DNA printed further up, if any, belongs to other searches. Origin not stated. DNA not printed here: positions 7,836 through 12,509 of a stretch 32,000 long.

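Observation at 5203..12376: The 901-aa cytochrome is a deletion/recombination derivative of the 1457-aa paralog, with the breakpoint inside a CX4CH heme motif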

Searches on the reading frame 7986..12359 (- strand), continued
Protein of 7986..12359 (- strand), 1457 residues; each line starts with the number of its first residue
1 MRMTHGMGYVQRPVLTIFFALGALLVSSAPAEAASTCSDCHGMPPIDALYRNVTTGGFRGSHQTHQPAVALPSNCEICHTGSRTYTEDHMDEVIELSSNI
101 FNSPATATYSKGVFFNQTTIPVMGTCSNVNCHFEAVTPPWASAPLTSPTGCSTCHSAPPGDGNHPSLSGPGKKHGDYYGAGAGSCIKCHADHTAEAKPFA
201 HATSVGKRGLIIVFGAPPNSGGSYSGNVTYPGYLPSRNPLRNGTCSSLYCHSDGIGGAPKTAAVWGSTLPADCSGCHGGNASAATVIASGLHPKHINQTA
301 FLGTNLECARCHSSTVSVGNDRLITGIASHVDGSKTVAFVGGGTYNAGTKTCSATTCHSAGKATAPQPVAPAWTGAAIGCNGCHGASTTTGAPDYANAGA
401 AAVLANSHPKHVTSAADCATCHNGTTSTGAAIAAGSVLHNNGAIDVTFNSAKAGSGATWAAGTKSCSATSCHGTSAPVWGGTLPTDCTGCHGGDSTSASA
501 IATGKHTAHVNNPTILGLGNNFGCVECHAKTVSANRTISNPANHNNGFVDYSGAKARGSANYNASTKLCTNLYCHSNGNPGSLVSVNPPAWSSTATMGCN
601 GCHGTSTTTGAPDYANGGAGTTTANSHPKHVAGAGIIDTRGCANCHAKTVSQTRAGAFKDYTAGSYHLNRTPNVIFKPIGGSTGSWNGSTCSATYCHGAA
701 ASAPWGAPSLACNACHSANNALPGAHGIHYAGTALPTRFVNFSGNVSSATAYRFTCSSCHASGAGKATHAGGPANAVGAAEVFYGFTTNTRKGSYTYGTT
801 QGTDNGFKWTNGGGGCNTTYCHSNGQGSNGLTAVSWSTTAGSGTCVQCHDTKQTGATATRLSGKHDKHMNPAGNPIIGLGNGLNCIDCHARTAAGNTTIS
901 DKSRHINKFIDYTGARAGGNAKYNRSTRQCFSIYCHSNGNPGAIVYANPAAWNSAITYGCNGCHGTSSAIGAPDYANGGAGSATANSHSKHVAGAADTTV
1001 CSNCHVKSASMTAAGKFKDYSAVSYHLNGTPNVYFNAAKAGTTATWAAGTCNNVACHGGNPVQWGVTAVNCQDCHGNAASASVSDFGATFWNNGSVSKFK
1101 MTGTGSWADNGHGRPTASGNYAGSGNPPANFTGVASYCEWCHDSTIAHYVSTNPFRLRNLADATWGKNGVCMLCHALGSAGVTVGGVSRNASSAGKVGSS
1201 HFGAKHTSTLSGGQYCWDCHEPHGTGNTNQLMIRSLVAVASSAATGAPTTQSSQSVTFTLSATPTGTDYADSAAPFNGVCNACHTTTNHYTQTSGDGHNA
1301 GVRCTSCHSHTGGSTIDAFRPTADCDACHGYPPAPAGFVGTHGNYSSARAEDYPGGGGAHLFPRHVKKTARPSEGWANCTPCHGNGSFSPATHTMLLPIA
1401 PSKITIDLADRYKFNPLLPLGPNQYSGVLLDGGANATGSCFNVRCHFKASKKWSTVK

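Call 45: find_encoding_contigs(protein=P0003, flank=10000, max_places=2)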
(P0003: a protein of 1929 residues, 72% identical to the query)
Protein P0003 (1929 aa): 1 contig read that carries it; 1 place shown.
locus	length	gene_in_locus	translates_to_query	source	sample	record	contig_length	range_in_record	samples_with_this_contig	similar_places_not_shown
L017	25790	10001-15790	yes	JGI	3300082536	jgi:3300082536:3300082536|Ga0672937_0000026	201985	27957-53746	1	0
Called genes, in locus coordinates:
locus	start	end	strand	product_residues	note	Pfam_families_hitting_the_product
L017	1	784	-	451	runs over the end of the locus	PF00072:Response_reg, PF00989:PAS, PF08448:PAS_4, PF13188:PAS_8, PF13426:PAS_9, PF08447:PAS_3, PF00990:GGDEF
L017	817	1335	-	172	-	-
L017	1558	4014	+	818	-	PF01436:NHL (faint), PF08450:SGL (faint), PF19077:Big_13 (faint), PF17936:Big_6 (faint), PF17170:DUF5128 (faint), PF27332:TP_0781 (faint), PF09136:Glucodextran_B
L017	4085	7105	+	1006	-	PF14522:Cytochrome_C7 (faint), PF14537:Cytochrom_c3_2 (faint), PF22113:Mtrc-MtrF_II-IV_dom (faint), PF09699:Paired_CXXCH_1 (weak), PF09698:GSu_C4xC__C2xCH (weak)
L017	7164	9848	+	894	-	PF09699:Paired_CXXCH_1 (faint), PF14522:Cytochrome_C7 (faint), PF22113:Mtrc-MtrF_II-IV_dom (faint), PF09698:GSu_C4xC__C2xCH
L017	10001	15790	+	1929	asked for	PF02085:Cytochrom_CIII (faint), PF14522:Cytochrome_C7 (faint), PF14537:Cytochrom_c3_2 (faint), PF22113:Mtrc-MtrF_II-IV_dom (faint), PF09698:GSu_C4xC__C2xCH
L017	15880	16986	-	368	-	PF04015:DUF362, PF14697:Fer4_21 (faint), PF12838:Fer4_7 (faint), PF13237:Fer4_10 (faint), PF00037:Fer4 (weak), PF12837:Fer4_6 (weak)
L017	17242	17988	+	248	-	-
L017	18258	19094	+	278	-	PF00753:Lactamase_B, PF19583:ODP (faint)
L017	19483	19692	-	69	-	PF24806:DUF7706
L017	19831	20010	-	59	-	PF12728:HTH_17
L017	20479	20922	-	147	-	-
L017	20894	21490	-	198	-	PF09721:Exosortase_EpsH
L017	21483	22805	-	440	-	PF25390:WD40_RLD, PF00415:RCC1, PF25384:Alsin_RLD, PF13540:RCC1_2, PF00415:RCC1, PF13540:RCC1_2, PF00415:RCC1, PF13540:RCC1_2, +5 more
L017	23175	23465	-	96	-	-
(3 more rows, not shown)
